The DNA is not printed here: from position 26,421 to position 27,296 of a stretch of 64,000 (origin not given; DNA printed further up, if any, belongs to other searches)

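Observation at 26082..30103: Co-directional block with a soluble S24/S26 peptidase, a PqqD-like peptide-binding protein, a candidate Cys-containing peptide, SpoIID, an AAC(3)-like acetyltransferase and a phosphoesterase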

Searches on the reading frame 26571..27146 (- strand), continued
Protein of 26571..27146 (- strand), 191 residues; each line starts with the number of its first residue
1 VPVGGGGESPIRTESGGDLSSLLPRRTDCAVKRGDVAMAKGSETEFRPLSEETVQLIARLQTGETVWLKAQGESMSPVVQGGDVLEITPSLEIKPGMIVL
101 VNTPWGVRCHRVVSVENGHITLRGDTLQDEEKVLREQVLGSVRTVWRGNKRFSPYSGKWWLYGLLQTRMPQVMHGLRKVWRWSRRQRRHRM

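Call 40: search_protein_families(library=ncbifam, proteins=[L014:6815-6994:+, L014:7001-7573:+, L014:7570-8382:+, L014:8379-8675:+, L014:8695-9747:+, L016:3453-3644:+, L016:5387-6484:+, L015:7001-7477:+, L015:6742-7008:+, L013:2858-3973:+], max_evalue=0.001)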
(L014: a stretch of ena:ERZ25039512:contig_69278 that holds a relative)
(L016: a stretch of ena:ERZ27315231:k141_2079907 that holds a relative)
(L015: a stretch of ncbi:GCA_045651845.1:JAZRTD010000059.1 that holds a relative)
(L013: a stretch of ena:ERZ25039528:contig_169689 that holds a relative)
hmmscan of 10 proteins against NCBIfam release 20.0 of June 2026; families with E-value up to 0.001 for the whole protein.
L014:6815-6994:+ (59 aa): 0 families

L014:7001-7573:+ (190 aa): 2 families
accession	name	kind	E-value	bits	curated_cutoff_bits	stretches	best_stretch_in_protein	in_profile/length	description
TIGR02228.1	sigpep_I_arch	equivalog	3.8e-11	43.1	51.85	1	62-142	38-121/158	signal peptidase I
TIGR02754.1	sod_Ni_protease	equivalog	2.3e-06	28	63.25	1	59-139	2-88/90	nickel-type superoxide dismutase maturation protease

L014:7570-8382:+ (270 aa): 3 families
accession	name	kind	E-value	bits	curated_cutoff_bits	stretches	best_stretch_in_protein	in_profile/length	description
TIGR04249.1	SCM_chp_ScmC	equivalog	5.4e-11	42.4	125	1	120-269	122-288/292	SynChlorMet cassette protein ScmC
TIGR04352.1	HprK_rel_A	equivalog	2.3e-07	30.2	200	1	124-169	97-143/280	HprK-related kinase A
TIGR04355.1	HprK_rel_B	hypoth_equivalog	8.8e-05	21.8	200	0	121-152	142-173/351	HprK-related kinase B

L014:8379-8675:+ (98 aa): 2 families
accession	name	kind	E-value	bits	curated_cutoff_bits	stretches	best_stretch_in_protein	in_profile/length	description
NF033536.1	lasso_PqqD_Bac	exception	0.00018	21.6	80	1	8-86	8-85/88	lasso peptide biosynthesis PqqD family chaperone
NF033530.1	lasso_PqqD_Strm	exception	0.00068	19.8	70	1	45-86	38-77/78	lasso peptide biosynthesis PqqD family chaperone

L014:8695-9747:+ (350 aa): 50 families (the best 25 are shown)
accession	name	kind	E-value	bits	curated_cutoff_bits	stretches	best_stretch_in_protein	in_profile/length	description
TIGR03962.1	mycofact_rSAM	equivalog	4.7e-39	134.5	265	1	15-332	8-332/339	mycofactocin radical SAM maturase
TIGR04545.1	rSAM_ahbD_hemeb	equivalog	1.3e-38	133.3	500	2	24-184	5-168/339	heme b synthase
TIGR04055.1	rSAM_NirJ2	equivalog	2.6e-36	125.8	500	2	26-183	7-166/326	putative heme d1 biosynthesis radical SAM protein NirJ2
TIGR04051.1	rSAM_NirJ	equivalog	7.9e-32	110.6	515.45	1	24-181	7-166/354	heme d1 biosynthesis radical SAM protein NirJ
NF050035.1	rSAM_WgK_link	exception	4.6e-30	104.8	650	2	18-187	8-180/367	radical SAM/SPASM peptide maturase WgkB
TIGR04250.1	SCM_rSAM_ScmE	equivalog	4.1e-29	101.6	400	2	18-177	2-164/358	SynChlorMet cassette radical SAM/SPASM protein ScmE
TIGR04053.2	TIGR04053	equivalog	9.7e-29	100.7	395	2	18-184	7-179/366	TIGR04053 family radical SAM/SPASM domain-containing protein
TIGR04303.1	GeoRSP_rSAM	equivalog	1.2e-26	94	400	1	17-181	3-167/325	GeoRSP system radical SAM/SPASM protein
NF045574.1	sacti_mat_StsB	exception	1.7e-25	89.8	625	1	22-176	99-254/466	StsB family radical SAM/SPASM domain sactipeptide maturase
TIGR04546.1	rSAM_ahbC_deAc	equivalog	7.5e-25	87.5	650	1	24-176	44-198/390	12,18-didecarboxysiroheme deacetylase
TIGR02109.1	PQQ_syn_pqqE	equivalog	1.2e-23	83.6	381.35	1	16-184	4-175/358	pyrroloquinoline quinone biosynthesis protein PqqE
TIGR04340.1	rSAM_ACGX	hypoth_equivalog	2.4e-21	76.3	400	2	21-174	5-165/341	radical SAM/SPASM domain protein, ACGX system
TIGR04054.1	rSAM_NirJ1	equivalog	1.1e-20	73.6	650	1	24-170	41-189/387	putative heme d1 biosynthesis radical SAM protein NirJ1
TIGR04347.1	pseudo_SAM_Halo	equivalog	7.4e-20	71.6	525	1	24-183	43-204/390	TIGR04347 family pseudo-SAM/SPASM protein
NF012164.0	AlbA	equivalog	2.4e-19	69.1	850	1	8-313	102-411/442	subtilosin maturase AlbA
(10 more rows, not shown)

L016:3453-3644:+ (63 aa): 0 families

L016:5387-6484:+ (365 aa): 59 families (the best 25 are shown)
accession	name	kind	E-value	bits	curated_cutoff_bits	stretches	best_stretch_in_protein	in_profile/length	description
TIGR04545.1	rSAM_ahbD_hemeb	equivalog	1.3e-40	139.9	500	2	22-182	4-167/339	heme b synthase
TIGR04055.1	rSAM_NirJ2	equivalog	4.6e-40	138.1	500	2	23-181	5-165/326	putative heme d1 biosynthesis radical SAM protein NirJ2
TIGR03962.1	mycofact_rSAM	equivalog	1.1e-38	133.3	265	1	16-320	10-321/339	mycofactocin radical SAM maturase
TIGR04303.1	GeoRSP_rSAM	equivalog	1.7e-34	119.9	400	2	16-182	3-169/325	GeoRSP system radical SAM/SPASM protein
TIGR04053.2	TIGR04053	equivalog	1.7e-32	113.1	395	2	16-183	6-179/366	TIGR04053 family radical SAM/SPASM domain-containing protein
NF050035.1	rSAM_WgK_link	exception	4.8e-32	111.3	650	2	16-186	7-180/367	radical SAM/SPASM peptide maturase WgkB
NF045574.1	sacti_mat_StsB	exception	4.5e-29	101.6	625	1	20-183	98-262/466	StsB family radical SAM/SPASM domain sactipeptide maturase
TIGR02109.1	PQQ_syn_pqqE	equivalog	6.3e-29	101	381.35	1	15-182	4-174/358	pyrroloquinoline quinone biosynthesis protein PqqE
TIGR04546.1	rSAM_ahbC_deAc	equivalog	7.2e-29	100.8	650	1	21-170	42-193/390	12,18-didecarboxysiroheme deacetylase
TIGR04051.1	rSAM_NirJ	equivalog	1.1e-28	100.2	515.45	1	23-182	7-168/354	heme d1 biosynthesis radical SAM protein NirJ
TIGR04250.1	SCM_rSAM_ScmE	equivalog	7.2e-28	97.5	400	2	17-180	2-169/358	SynChlorMet cassette radical SAM/SPASM protein ScmE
TIGR04054.1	rSAM_NirJ1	equivalog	1.5e-27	96.2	650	1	14-171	32-191/387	putative heme d1 biosynthesis radical SAM protein NirJ1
TIGR04347.1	pseudo_SAM_Halo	equivalog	2.1e-25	89.8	525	1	21-183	41-205/390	TIGR04347 family pseudo-SAM/SPASM protein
NF012164.0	AlbA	equivalog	3.4e-25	88.4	850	1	15-312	110-411/442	subtilosin maturase AlbA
TIGR04340.1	rSAM_ACGX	hypoth_equivalog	1.2e-21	77.4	400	2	19-167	4-159/341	radical SAM/SPASM domain protein, ACGX system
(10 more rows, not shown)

L015:7001-7477:+ (158 aa): 1 family
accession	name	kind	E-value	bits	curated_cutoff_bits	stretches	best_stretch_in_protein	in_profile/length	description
TIGR02228.1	sigpep_I_arch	equivalog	0.00066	19.6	51.85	1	33-110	38-120/158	signal peptidase I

L015:6742-7008:+ (88 aa): 5 families
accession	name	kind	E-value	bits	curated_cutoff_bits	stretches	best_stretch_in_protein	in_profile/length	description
NF033536.1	lasso_PqqD_Bac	exception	1.3e-08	34.8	80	1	29-86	29-86/88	lasso peptide biosynthesis PqqD family chaperone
NF033530.1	lasso_PqqD_Strm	exception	1.5e-07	31.6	70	1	33-85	25-77/78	lasso peptide biosynthesis PqqD family chaperone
TIGR04302.1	geo_PqqD_fam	equivalog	4.1e-07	30.4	100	1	28-82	43-96/102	GeoRSP system PqqD family peptide chaperone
TIGR04353.1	PqqD_rel_X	equivalog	0.00067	20.6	35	1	40-87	24-74/74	HPr-rel-A system PqqD family peptide chaperone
TIGR04248.1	SCM_PqqD_rel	equivalog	0.00086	19.5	100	1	27-81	22-76/84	SynChlorMet cassette protein ScmD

L013:2858-3973:+ (371 aa): 67 families (the best 25 are shown)
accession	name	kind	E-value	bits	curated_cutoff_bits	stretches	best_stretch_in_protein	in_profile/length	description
TIGR04545.1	rSAM_ahbD_hemeb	equivalog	7.2e-42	144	500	2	23-184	5-170/339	heme b synthase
TIGR04055.1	rSAM_NirJ2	equivalog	5.6e-41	141.1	500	1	24-321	6-314/326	putative heme d1 biosynthesis radical SAM protein NirJ2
TIGR03962.1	mycofact_rSAM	equivalog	1.4e-37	129.7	265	1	14-322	8-323/339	mycofactocin radical SAM maturase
TIGR04053.2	TIGR04053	equivalog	1e-36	127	395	2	17-183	7-179/366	TIGR04053 family radical SAM/SPASM domain-containing protein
TIGR04051.1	rSAM_NirJ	equivalog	6.1e-34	117.5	515.45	2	24-181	8-167/354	heme d1 biosynthesis radical SAM protein NirJ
TIGR04303.1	GeoRSP_rSAM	equivalog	1.8e-33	116.5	400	1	16-310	3-303/325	GeoRSP system radical SAM/SPASM protein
NF045574.1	sacti_mat_StsB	exception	9.9e-32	110.4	625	1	20-311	98-393/466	StsB family radical SAM/SPASM domain sactipeptide maturase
NF050035.1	rSAM_WgK_link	exception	6.3e-31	107.7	650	2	17-186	8-180/367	radical SAM/SPASM peptide maturase WgkB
TIGR04250.1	SCM_rSAM_ScmE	equivalog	1.4e-28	99.8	400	2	17-175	2-163/358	SynChlorMet cassette radical SAM/SPASM protein ScmE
TIGR04546.1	rSAM_ahbC_deAc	equivalog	2.5e-27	95.7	650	1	23-176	44-199/390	12,18-didecarboxysiroheme deacetylase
TIGR02109.1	PQQ_syn_pqqE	equivalog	9.2e-27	93.9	381.35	1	14-305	3-304/358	pyrroloquinoline quinone biosynthesis protein PqqE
NF012164.0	AlbA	equivalog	4.1e-26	91.4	850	1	11-294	106-390/442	subtilosin maturase AlbA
TIGR04340.1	rSAM_ACGX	hypoth_equivalog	8.8e-26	90.9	400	2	20-173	5-165/341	radical SAM/SPASM domain protein, ACGX system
TIGR04054.1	rSAM_NirJ1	equivalog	1.4e-25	89.7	650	1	22-177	40-197/387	putative heme d1 biosynthesis radical SAM protein NirJ1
TIGR04347.1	pseudo_SAM_Halo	equivalog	2e-25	89.9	525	1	23-183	43-205/390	TIGR04347 family pseudo-SAM/SPASM protein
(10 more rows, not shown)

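Call 61: predict_structure(alignment_id=A3)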
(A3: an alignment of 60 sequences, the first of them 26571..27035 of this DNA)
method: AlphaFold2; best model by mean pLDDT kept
length: 154 residues; sequences in the alignment: 60
mean_pLDDT: 92.1   pTM: 0.82
mean pLDDT of the five models: 92.1, 90.5, 90.4, 90.1, 88.6
residues with pLDDT >= 90: 121; 70-90: 27; 50-70: 4; < 50: 2
segments of 3 or more residues with pLDDT < 50: none
pLDDT, mean of each block of 10 residues (from residue 1): 63 93 97 95 98 95 94 97 92 92 98 96 93 89 90 87
secondary structure, 60 per line:
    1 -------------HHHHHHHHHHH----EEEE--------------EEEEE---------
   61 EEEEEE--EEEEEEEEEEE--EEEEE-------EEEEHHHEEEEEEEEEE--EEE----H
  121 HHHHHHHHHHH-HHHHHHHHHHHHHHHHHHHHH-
elements in order: H14-24 E29-32 E47-51 E61-66 E69-79 E82-86 E94-97 E101-110 E113-115 H120-131 H133-153
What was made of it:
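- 26571..27035 (-): Soluble archaeal-type (Ser/His) signal-peptidase-I-like leader peptidase, 154 aa.
- Candidate catalytic residues: Ser37 (GESMSP) and His73 (CHRVV), plus an acidic residue Asp88 (RGD) or Asp92/Glu93.
- Features: N-terminal helix 14-24, two C-terminal amphipathic helices, no N-terminal membrane anchor. AF2 model: pLDDT 92.1 (call 61).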

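Call 63: find_related_loci(query=A4, collection=metagenome_contigs, flank=7000)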
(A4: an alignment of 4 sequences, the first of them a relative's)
Query A4 (320 aa) in metagenome_contigs; peptide patterns used: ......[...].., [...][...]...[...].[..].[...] (x = any residue, [..] = any of these).
600 stretches matched a pattern (row limit reached: there are more); 509 encode a relative of the query (tblastn E <= 1e-3); the best 80 are kept; 80 distinct loci.
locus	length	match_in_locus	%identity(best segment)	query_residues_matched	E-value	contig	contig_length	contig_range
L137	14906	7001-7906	42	6-303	4e-68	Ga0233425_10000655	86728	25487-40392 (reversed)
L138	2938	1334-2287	35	11-314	3e-52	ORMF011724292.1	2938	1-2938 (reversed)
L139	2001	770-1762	33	1-314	1e-52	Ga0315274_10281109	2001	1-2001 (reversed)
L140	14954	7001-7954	34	11-314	2e-51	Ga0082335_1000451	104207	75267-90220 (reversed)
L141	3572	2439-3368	36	4-315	9e-48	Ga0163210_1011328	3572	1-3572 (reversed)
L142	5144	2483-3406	31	9-315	2e-44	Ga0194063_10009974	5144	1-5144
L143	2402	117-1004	32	23-315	5e-44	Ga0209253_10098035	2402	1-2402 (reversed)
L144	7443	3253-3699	49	1-149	1e-42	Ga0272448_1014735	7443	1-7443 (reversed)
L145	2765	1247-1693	51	1-149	1e-42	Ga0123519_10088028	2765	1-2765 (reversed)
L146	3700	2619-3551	31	16-305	2e-41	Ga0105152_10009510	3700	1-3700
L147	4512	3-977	32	8-314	2e-41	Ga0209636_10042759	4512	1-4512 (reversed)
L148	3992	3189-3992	33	7-298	5e-40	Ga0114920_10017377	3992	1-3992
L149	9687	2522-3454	30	16-305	1e-39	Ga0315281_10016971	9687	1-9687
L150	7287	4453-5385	30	16-305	1e-39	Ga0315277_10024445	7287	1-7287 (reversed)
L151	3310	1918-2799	30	1-315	5e-39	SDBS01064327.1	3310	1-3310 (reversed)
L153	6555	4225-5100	31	1-314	1e-38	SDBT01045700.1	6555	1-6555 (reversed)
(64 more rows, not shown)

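Call 66: fold_search(model_id=the predicted structure, library=pdb)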
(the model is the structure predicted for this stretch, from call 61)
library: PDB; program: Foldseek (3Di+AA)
matches with E <= 10: 1079; with E <= 0.001: 0
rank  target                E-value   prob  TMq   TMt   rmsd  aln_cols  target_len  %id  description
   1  7zra_B                1.3e-03  1.00  0.44  0.52   8.8       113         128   15  Crystal structure of E.coli LexA in complex with nanobody NbSOS1(Nb14497) (released 2022-10-26)
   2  1jhe_A                1.5e-03  1.00  0.45  0.55   2.8        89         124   20  LEXA L89P Q92W E152A K156A MUTANT (released 2001-09-19)
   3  1jhh_B                1.5e-03  1.00  0.47  0.60   8.4       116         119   16  LEXA S119A MUTANT (released 2001-09-19)
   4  7ocj_F                1.6e-03  1.00  0.46  0.53   3.3        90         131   19  Crystal structure of E.coli LexA in complex with nanobody NbSOS2(Nb14509) (released 2022-10-26)
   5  1ay9_A                1.7e-03  1.00  0.45  0.62  12.8       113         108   18  WILD-TYPE UMUD' FROM E. COLI (released 1998-01-28)
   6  1jhf_B                1.9e-03  1.00  0.45  0.60   3.0        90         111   20  LEXA G85D MUTANT (released 2001-09-19)
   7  3jsp_B                2.0e-03  1.00  0.43  0.36   3.5        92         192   18  Classic Protein With a New Twist: crystal structure of a LexA repressor DNA complex (released 2010-08-18)
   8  1jhf_A                2.3e-03  1.00  0.43  0.34   3.5        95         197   19  LEXA G85D MUTANT (released 2001-09-19)
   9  6a2r_A                2.7e-03  1.00  0.45  0.67   8.0       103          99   22  Mycobacterium tuberculosis LexA C-domain II (released 2019-01-23)
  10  3jsp_A                2.8e-03  1.00  0.47  0.38   3.2        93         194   18  Classic Protein With a New Twist: crystal structure of a LexA repressor DNA complex (released 2010-08-18)
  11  3k2z_B                3.0e-03  1.00  0.48  0.39   2.2        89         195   22  Crystal structure of a LexA protein from Thermotoga maritima (released 2010-10-06)
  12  3k2z_A                3.2e-03  1.00  0.49  0.40   2.2        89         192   22  Crystal structure of a LexA protein from Thermotoga maritima (released 2010-10-06)
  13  1umu_A                3.4e-03  1.00  0.44  0.63  12.7       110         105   18  STRUCTURE DETERMINATION OF UMUD' BY MAD PHASING OF THE SELENOMETHIONYL PROTEIN (released 1996-08-01)
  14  3k3r_F                3.6e-03  1.00  0.45  0.40   3.1        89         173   19  Unrefined crystal structure of a LexA-DNA complex (released 2010-08-18)
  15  6a2s_A                3.8e-03  1.00  0.44  0.65   6.1       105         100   22  Mycobacterium tuberculosis LexA C-domain S160A (released 2019-01-23)
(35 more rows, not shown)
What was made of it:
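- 26571..27035 (-): Foldseek top hits: LexA, UmuD', SEC11A/C, SpsB and SipA (call 66).
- AF2 and Foldseek confirm the LexA/signal-peptidase fold (calls 61, 66).
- Tried and rejected: Foldseek on the AF2 model was needed instead (call 66).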
